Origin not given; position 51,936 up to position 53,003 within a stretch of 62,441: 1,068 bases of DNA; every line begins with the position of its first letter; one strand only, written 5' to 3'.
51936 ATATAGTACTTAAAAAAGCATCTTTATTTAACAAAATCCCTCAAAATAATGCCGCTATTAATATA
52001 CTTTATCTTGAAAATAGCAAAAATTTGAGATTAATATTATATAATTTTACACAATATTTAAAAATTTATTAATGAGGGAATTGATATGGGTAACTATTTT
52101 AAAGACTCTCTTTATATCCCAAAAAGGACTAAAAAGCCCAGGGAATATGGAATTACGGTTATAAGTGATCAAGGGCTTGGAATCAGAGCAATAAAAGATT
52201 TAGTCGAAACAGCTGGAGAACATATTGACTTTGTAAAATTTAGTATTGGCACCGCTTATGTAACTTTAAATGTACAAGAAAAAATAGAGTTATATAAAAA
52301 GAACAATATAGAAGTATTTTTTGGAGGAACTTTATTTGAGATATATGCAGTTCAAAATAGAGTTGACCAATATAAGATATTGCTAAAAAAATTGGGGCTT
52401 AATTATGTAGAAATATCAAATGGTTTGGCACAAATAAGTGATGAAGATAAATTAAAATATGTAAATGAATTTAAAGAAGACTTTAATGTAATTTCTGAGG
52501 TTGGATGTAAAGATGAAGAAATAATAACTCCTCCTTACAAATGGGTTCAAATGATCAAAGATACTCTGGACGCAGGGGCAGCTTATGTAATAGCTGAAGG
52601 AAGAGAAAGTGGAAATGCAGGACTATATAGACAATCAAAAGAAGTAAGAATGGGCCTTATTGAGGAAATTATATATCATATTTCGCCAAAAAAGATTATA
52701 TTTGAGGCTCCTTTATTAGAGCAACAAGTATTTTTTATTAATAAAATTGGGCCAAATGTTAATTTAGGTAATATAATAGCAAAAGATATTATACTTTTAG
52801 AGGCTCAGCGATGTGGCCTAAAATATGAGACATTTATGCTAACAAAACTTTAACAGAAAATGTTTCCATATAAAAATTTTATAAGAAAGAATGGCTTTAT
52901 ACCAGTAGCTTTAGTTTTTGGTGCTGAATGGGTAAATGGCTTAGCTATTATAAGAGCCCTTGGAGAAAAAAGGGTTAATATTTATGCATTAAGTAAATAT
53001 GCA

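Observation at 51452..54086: Phosphosulfolactate synthase (ComA) plus histidine phosphatase plus ATP-grasp ligase inside an exopolysaccharide operon: candidate pathway for a sulfolactyl-decorated polysaccharide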

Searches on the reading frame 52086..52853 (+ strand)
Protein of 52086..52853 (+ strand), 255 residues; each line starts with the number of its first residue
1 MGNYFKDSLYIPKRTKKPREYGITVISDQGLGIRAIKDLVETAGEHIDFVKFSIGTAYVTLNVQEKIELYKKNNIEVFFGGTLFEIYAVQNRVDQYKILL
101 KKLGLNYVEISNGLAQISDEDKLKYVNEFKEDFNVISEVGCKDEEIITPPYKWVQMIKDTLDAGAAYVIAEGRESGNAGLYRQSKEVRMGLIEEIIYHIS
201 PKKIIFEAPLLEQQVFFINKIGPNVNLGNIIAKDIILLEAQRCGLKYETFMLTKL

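Call 3: search_protein_families(library=pfam, proteins=[window:52086-52853:+], max_evalue=0.01)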
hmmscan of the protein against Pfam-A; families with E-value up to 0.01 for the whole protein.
window:52086-52853:+ (255 aa): 1 family
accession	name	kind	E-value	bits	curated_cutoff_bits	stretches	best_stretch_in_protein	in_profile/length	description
PF02679.21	ComA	-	4.9e-83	278.7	25.2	1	12-246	1-241/243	(2R)-phospho-3-sulfolactate synthase (ComA)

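Call 4: search_protein_families(library=ncbifam, proteins=[window:52086-52853:+], max_evalue=0.01)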
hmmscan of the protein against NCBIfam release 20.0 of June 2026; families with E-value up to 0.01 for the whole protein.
window:52086-52853:+ (255 aa): 1 family
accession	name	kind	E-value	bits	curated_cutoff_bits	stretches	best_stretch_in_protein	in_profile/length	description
TIGR03849.2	arch_ComA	equivalog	1.9e-69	233.8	280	1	16-250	1-240/241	phosphosulfolactate synthase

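Call 9: find_homologous_proteins(query=window:52086-52853:+, max_evalue=1e-10)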
Query window:52086-52853:+ (255 aa): 7763 proteins with E <= 1e-10 among 8000 candidates; the best 120 are listed.
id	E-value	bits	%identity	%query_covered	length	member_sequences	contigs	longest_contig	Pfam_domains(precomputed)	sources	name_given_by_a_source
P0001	8.1e-163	558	100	100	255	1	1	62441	PF02679.22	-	-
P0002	6.7e-127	440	79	97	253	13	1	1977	PF02679.22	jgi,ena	-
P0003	1.1e-125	436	79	97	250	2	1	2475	PF02679.22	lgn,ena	-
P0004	6.2e-109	381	67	97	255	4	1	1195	PF02679.22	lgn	-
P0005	4.0e-105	369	67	95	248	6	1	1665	PF02679.22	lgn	-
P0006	3.2e-100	353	63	96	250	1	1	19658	PF02679.22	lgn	-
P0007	4.7e-85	303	54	95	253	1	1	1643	PF02679.22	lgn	-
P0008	5.8e-83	296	55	95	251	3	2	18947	PF02679.22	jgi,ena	jgi:phosphosulfolactate synthase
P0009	1.7e-76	275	51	97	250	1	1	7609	PF02679.22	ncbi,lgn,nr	ncbi:MAG: phosphosulfolactate synthase [Peptococcaceae bacterium]|nr:phosphosulfolactate synthase [P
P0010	9.7e-76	273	51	95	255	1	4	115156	PF02679.22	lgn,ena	-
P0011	3.5e-74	267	52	95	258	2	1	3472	PF02679.22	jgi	-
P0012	6.2e-74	267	52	95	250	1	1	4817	PF02679.22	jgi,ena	-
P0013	2.5e-73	265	50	95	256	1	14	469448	PF02679.22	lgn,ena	-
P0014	3.1e-73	264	51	95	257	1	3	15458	PF02679.22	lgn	-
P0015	3.7e-73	264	49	96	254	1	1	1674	PF02679.22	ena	-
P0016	3.7e-73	264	51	95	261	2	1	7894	PF02679.22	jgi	jgi:phosphosulfolactate synthase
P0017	3.8e-73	264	50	95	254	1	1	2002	PF02679.22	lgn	-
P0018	3.9e-73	264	50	94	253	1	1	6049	PF02679.22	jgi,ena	-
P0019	5.2e-73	264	49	96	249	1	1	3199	PF02679.22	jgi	jgi:phosphosulfolactate synthase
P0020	6.1e-73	263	48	95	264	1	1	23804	PF02679.22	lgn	-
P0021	6.4e-73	263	50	95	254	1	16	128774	PF02679.22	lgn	-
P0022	7.4e-73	263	49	95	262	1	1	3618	PF02679.22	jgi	jgi:phosphosulfolactate synthase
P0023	8.8e-73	263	50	95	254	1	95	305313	PF02679.22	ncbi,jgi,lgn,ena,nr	ncbi:MAG: phosphosulfolactate synthase [Sediminibacterium sp.]|nr:phosphosulfolactate synthase [Chit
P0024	8.8e-73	263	50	95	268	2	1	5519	PF02679.22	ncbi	ncbi:MAG: phosphosulfolactate synthase, partial [Sediminibacterium sp.]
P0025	1.2e-72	262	50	95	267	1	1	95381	PF02679.22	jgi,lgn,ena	-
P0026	1.3e-72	262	48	95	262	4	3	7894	PF02679.22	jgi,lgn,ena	jgi:phosphosulfolactate synthase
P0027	1.4e-72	262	51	95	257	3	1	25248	PF02679.22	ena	-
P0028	1.6e-72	262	50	95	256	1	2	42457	PF02679.22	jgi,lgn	jgi:phosphosulfolactate synthase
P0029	1.7e-72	262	49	94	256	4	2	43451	PF02679.22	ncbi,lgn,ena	-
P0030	1.7e-72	262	49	95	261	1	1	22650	PF02679.22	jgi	jgi:phosphosulfolactate synthase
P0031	2.0e-72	262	49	95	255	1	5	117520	PF02679.22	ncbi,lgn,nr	ncbi:MAG: phosphosulfolactate synthase [Chitinophagaceae bacterium]|nr:phosphosulfolactate synthase 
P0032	2.0e-72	262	50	95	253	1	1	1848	PF02679.22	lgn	-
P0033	2.5e-72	261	50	96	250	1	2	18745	PF02679.22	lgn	-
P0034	2.5e-72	261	49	94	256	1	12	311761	PF02679.22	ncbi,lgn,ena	-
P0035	2.7e-72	261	51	96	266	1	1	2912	PF02679.22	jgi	-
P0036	2.7e-72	261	50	94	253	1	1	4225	PF02679.22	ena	-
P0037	3.7e-72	261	50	95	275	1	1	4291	PF02679.22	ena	-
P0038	4.2e-72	261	51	95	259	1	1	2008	PF02679.22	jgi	-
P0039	5.0e-72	260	50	94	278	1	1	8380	PF02679.22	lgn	-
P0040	5.5e-72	260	49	95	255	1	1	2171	PF02679.22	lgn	-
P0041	5.9e-72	260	50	94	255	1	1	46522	PF02679.22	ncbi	-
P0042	6.3e-72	260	50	94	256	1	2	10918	PF02679.22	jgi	-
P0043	7.0e-72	260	52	95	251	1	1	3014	PF02679.22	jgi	-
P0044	7.1e-72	260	51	94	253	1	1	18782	PF02679.22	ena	-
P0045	7.4e-72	260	49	95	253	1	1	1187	PF02679.22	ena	-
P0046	7.9e-72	260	48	95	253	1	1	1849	PF02679.22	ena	-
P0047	8.3e-72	260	49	95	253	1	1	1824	PF02679.22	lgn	-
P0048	1.0e-71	259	50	95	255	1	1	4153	PF02679.22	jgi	jgi:phosphosulfolactate synthase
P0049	1.0e-71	259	47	96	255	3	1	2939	PF02679.22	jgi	-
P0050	1.0e-71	259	48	100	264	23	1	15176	PF02679.22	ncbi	-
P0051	1.0e-71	259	49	95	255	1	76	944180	PF02679.22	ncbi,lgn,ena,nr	ncbi:MAG TPA: phosphosulfolactate synthase [Ginsengibacter sp.]|nr:phosphosulfolactate synthase [Chi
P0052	1.1e-71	259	49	94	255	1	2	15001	PF02679.22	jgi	jgi:phosphosulfolactate synthase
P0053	1.2e-71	259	50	94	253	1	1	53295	PF02679.22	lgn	-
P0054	1.3e-71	259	49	95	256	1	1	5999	PF02679.22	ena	-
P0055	1.3e-71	259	50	94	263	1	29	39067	PF02679.22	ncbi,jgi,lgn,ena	ncbi:MAG: phosphosulfolactate synthase [Bacteroidota bacterium]|jgi:phosphosulfolactate synthase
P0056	1.3e-71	259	49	95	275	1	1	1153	PF02679.22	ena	-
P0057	1.3e-71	259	49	95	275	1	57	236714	PF02679.22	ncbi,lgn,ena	-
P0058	1.3e-71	259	49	95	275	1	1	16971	PF02679.22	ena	-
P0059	1.4e-71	259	50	95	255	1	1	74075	PF02679.22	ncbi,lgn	ncbi:MAG: phosphosulfolactate synthase [Ginsengibacter sp.]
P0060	1.4e-71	259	50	94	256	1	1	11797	PF02679.22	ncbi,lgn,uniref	ncbi:MAG: phosphosulfolactate synthase [Fulvivirga sp.]|uniref:phosphosulfolactate synthase n=1 Tax=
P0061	1.5e-71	259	49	95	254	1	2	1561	PF02679.22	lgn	-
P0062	1.5e-71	259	50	94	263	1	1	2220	PF02679.22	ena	-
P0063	1.6e-71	259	48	95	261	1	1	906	PF02679.22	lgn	-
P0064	1.7e-71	259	49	97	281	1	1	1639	PF02679.22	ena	-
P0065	1.7e-71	259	51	95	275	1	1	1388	PF02679.22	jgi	-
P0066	1.8e-71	259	48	97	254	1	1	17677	PF02679.22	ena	-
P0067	1.8e-71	259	48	95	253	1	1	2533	PF02679.22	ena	-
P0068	1.9e-71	258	49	95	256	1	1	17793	PF02679.22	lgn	-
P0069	1.9e-71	258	48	95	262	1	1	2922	PF02679.22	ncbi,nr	ncbi:MAG: phosphosulfolactate synthase [Sphingobacteriales bacterium]|nr:MAG: phosphosulfolactate sy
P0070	2.0e-71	258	49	95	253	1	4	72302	PF02679.22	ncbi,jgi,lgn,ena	ncbi:MAG: phosphosulfolactate synthase [Sediminibacterium sp.]|jgi:phosphosulfolactate synthase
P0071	2.0e-71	258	50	94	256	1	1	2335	PF02679.22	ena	-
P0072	2.0e-71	258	50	94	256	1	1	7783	PF02679.22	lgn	-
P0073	2.1e-71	258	49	94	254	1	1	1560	PF02679.22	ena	-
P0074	2.1e-71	258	49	94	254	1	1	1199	PF02679.22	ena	-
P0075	2.3e-71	258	49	94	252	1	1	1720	PF02679.22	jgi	jgi:phosphosulfolactate synthase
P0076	2.3e-71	258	49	95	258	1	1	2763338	PF02679.22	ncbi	ncbi:phosphosulfolactate synthase [Larkinella harenae]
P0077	2.6e-71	258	50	94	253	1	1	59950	PF02679.22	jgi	-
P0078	2.6e-71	258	50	94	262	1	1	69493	PF02679.22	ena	-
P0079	2.6e-71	258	50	94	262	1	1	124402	PF02679.22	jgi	-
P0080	2.7e-71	258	50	95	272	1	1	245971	PF02679.22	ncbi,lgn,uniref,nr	ncbi:phosphosulfolactate synthase [Gracilimonas mengyeensis]|uniref:Phosphosulfolactate synthase n=1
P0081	2.8e-71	258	50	94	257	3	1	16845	PF02679.22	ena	-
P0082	2.8e-71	258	50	94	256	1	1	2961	PF02679.22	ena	-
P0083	2.8e-71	258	49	95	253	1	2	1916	PF02679.22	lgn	-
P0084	2.8e-71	258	48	94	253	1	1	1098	PF02679.22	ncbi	-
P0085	2.9e-71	258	49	95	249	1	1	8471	PF02679.22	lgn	-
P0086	3.0e-71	258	48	94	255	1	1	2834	PF02679.22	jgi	-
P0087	3.2e-71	258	50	94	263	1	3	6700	PF02679.22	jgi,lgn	jgi:phosphosulfolactate synthase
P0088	3.2e-71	258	49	96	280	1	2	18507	PF02679.22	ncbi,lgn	-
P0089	3.7e-71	258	50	94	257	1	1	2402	PF02679.22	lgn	-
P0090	3.8e-71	257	50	95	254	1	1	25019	PF02679.22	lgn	-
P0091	3.9e-71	257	50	94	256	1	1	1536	PF02679.22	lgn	-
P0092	4.2e-71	257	49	95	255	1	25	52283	PF02679.22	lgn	-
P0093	4.4e-71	257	49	94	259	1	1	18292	PF02679.22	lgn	-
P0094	4.5e-71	257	49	95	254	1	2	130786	PF02679.22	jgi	jgi:phosphosulfolactate synthase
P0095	4.6e-71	257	51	95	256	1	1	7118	PF02679.22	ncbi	ncbi:phosphosulfolactate synthase [Caminibacter sp.]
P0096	4.7e-71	257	49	94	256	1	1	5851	PF02679.22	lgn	-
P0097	4.8e-71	257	50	95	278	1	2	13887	PF02679.22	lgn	-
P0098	4.9e-71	257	51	95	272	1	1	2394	PF02679.22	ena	-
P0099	4.9e-71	257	49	94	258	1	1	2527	PF02679.22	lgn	-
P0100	5.0e-71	257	50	94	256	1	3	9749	PF02679.22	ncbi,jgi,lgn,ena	-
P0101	5.0e-71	257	50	94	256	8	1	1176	PF02679.22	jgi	jgi:phosphosulfolactate synthase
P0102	5.1e-71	257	50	95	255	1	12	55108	PF02679.22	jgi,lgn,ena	jgi:phosphosulfolactate synthase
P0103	5.2e-71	257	50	94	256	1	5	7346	PF02679.22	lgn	-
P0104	5.7e-71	257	48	95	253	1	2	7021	PF02679.22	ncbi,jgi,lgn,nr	ncbi:MAG TPA: phosphosulfolactate synthase [Chitinophagaceae bacterium]|nr:phosphosulfolactate synth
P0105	5.9e-71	257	52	94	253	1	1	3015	PF02679.22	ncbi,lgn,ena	-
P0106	6.0e-71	257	50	94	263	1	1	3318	PF02679.22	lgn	-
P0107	6.1e-71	257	47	95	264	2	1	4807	PF02679.22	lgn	-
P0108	6.1e-71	257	50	94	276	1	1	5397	PF02679.22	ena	-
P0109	6.2e-71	257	48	95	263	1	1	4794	PF02679.22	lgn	-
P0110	6.2e-71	257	48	95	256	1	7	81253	PF02679.22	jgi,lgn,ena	jgi:phosphosulfolactate synthase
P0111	6.3e-71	257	48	95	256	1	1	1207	PF02679.22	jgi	jgi:phosphosulfolactate synthase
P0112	6.4e-71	257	48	95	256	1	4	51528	PF02679.22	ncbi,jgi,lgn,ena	jgi:phosphosulfolactate synthase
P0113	6.5e-71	257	51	95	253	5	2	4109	PF02679.22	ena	-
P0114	6.5e-71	257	50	95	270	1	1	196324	PF02679.22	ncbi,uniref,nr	ncbi:phosphosulfolactate synthase [Gracilimonas sp.]|uniref:phosphosulfolactate synthase n=1 Tax=Gra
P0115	6.5e-71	257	50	94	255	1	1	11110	PF02679.22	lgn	-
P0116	6.6e-71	257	49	95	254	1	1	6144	PF02679.22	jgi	jgi:phosphosulfolactate synthase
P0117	6.9e-71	257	50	94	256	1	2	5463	PF02679.22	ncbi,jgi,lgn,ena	-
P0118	7.0e-71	257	50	94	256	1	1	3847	PF02679.22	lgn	-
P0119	7.0e-71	257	50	95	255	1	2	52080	PF02679.22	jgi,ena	-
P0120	7.3e-71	257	50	94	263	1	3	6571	PF02679.22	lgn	-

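Call 10: find_encoding_contigs(protein=P0006, flank=10000, max_places=3)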
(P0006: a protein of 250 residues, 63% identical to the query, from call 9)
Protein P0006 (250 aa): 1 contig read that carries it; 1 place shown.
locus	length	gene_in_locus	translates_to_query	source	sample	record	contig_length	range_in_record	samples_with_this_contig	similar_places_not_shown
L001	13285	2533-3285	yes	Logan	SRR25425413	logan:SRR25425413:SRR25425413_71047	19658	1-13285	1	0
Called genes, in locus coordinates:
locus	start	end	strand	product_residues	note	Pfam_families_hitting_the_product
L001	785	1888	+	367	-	PF13477:Glyco_trans_4_2 (weak), PF13439:Glyco_transf_4, PF13579:Glyco_trans_4_4, PF20706:GT4-conflict (weak), PF00534:Glycos_transf_1, PF13692:Glyco_trans_1_4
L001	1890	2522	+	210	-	PF00300:His_Phos_1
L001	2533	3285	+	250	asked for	PF02679:ComA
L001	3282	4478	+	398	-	PF15632:ATPgrasp_Ter (faint)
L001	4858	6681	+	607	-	PF21211:FkbH_N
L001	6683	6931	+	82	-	PF00550:PP-binding (weak)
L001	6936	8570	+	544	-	PF03062:MBOAT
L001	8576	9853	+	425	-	-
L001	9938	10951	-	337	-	PF00106:adh_short (faint), PF01073:3Beta_HSD, PF01370:Epimerase, PF02719:Polysacc_synt_2, PF04321:RmlD_sub_bind, PF13460:NAD_binding_10 (weak), PF16363:GDP_Man_Dehyd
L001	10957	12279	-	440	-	PF03721:UDPG_MGDP_dh_N, PF00984:UDPG_MGDP_dh, PF03720:UDPG_MGDP_dh_C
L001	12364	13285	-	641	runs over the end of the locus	PF02824:TGS, PF07973:tRNA_SAD, PF00587:tRNA-synt_2b, PF03129:HGTP_anticodon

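Call 11: find_encoding_contigs(protein=P0008, flank=10000, max_places=3)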
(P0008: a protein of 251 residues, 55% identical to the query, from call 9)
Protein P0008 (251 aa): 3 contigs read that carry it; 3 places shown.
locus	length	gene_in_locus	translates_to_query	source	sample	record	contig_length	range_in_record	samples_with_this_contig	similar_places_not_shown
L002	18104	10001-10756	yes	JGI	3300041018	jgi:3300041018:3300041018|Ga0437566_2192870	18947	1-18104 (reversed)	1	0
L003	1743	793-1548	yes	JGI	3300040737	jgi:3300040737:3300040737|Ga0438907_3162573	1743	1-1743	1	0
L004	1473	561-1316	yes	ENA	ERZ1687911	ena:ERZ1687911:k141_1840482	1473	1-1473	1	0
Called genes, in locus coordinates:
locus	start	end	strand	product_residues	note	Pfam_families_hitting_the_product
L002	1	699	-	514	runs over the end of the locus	?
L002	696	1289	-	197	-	PF07638:Sigma70_ECF, PF08281:Sigma70_r4_2 (weak), PF04545:Sigma70_r4 (weak)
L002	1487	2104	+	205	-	-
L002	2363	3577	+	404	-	-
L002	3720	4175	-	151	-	-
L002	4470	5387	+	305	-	PF00892:EamA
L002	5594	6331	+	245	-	PF11218:DUF3011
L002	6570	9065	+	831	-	PF17162:DUF5118, PF17148:DUF5117, PF16313:DUF4953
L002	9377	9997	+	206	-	PF00300:His_Phos_1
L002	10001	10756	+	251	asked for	PF02679:ComA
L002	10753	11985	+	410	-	-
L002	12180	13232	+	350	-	PF06863:DUF1254 (weak), PF06742:DUF1214 (weak)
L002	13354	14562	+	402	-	PF01168:Ala_racemase_N, PF00842:Ala_racemase_C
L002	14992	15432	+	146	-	-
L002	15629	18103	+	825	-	?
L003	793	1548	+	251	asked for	PF02679:ComA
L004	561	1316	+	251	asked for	PF02679:ComA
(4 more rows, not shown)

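Call 12: find_encoding_contigs(protein=P0010, flank=10000, max_places=3)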
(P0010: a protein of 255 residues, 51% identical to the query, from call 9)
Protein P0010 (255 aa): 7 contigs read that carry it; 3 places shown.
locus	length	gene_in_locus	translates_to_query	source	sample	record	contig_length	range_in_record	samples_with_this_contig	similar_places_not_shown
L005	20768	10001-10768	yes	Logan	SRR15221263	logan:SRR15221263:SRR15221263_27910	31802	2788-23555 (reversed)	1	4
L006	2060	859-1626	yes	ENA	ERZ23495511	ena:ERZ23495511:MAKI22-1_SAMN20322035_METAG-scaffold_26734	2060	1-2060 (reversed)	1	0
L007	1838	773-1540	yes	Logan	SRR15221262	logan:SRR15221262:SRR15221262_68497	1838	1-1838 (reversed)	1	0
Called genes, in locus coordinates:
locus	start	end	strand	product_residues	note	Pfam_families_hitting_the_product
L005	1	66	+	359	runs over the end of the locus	PF03739:LptF_LptG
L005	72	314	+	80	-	PF01809:YidD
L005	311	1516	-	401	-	PF13167:GTP-bdg_N, PF16360:GTP-bdg_M, PF03193:RsgA_GTPase (faint), PF00009:GTP_EFTU (weak), PF00025:Arf (weak), PF00071:Ras (weak), PF01926:MMR_HSR1, PF02421:FeoB_N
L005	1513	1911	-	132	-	PF04247:SirB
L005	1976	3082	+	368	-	PF13477:Glyco_trans_4_2, PF13439:Glyco_transf_4 (weak), PF13579:Glyco_trans_4_4, PF00534:Glycos_transf_1, PF13692:Glyco_trans_1_4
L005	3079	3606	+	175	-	PF00908:dTDP_sugar_isom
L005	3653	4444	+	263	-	PF02563:Poly_export, PF22461:SLBB_2 (weak)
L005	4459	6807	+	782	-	PF02706:Wzz (weak), PF01656:CbiA (weak), PF13614:AAA_31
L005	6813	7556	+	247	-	PF19567:CpsB_CapC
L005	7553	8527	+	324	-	PF01073:3Beta_HSD, PF01370:Epimerase, PF02719:Polysacc_synt_2, PF04321:RmlD_sub_bind, PF05368:NmrA, PF07993:NAD_binding_4, PF08659:KR, PF13460:NAD_binding_10, +1 more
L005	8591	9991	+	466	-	-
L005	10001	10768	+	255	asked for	PF02679:ComA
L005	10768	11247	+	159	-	PF06695:Sm_multidrug_ex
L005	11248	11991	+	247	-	PF08501:Shikimate_dh_N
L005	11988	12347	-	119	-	PF00072:Response_reg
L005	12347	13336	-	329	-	PF00989:PAS, PF13426:PAS_9, PF07536:HWE_HK (weak), PF07568:HisKA_2, PF13581:HATPase_c_2 (faint), PF02518:HATPase_c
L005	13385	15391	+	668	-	PF04851:ResIII, PF17757:UvrB_inter, PF27431:UvrB_3rd, PF00271:Helicase_C, PF02151:UVR (faint), PF12344:UvrB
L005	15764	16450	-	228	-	PF07719:TPR_2 (faint), PF13174:TPR_6 (faint), PF13181:TPR_8 (faint), PF13424:TPR_12 (faint), PF13371:TPR_9 (weak), PF00515:TPR_1 (weak), PF13414:TPR_11, PF13431:TPR_17 (weak), +7 more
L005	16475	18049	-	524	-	PF00916:Sulfate_transp, PF01740:STAS (weak)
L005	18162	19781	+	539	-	PF00005:ABC_tran, PF02463:SMC_N (faint), PF13304:AAA_21 (faint), PF12848:ABC_tran_Xtn, PF00005:ABC_tran (weak)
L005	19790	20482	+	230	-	PF01346:FKBP_N, PF00254:FKBP_C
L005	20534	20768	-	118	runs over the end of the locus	-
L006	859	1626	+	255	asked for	PF02679:ComA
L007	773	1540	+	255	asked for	PF02679:ComA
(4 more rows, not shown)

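Call 18: search_solved_structures(query=window:52086-52853:+, max_evalue=0.001, show_alignments=2)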
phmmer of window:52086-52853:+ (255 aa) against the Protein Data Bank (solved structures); distinct sequences matched with E-value up to 0.001: 4.
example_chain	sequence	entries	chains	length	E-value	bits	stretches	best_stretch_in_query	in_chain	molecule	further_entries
1u83_A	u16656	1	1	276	1.5e-58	201.4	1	7-252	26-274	Phosphosulfolactate synthase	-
1qwg_A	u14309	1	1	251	8.6e-41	143.3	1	20-250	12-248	(2R)-phospho-3-sulfolactate synthase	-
24fo_A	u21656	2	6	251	2e-40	142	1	20-250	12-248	Phosphosulfolactate synthase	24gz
9cm1_0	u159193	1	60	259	1.6e-39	139.1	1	20-250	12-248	Phosphosulfolactate synthase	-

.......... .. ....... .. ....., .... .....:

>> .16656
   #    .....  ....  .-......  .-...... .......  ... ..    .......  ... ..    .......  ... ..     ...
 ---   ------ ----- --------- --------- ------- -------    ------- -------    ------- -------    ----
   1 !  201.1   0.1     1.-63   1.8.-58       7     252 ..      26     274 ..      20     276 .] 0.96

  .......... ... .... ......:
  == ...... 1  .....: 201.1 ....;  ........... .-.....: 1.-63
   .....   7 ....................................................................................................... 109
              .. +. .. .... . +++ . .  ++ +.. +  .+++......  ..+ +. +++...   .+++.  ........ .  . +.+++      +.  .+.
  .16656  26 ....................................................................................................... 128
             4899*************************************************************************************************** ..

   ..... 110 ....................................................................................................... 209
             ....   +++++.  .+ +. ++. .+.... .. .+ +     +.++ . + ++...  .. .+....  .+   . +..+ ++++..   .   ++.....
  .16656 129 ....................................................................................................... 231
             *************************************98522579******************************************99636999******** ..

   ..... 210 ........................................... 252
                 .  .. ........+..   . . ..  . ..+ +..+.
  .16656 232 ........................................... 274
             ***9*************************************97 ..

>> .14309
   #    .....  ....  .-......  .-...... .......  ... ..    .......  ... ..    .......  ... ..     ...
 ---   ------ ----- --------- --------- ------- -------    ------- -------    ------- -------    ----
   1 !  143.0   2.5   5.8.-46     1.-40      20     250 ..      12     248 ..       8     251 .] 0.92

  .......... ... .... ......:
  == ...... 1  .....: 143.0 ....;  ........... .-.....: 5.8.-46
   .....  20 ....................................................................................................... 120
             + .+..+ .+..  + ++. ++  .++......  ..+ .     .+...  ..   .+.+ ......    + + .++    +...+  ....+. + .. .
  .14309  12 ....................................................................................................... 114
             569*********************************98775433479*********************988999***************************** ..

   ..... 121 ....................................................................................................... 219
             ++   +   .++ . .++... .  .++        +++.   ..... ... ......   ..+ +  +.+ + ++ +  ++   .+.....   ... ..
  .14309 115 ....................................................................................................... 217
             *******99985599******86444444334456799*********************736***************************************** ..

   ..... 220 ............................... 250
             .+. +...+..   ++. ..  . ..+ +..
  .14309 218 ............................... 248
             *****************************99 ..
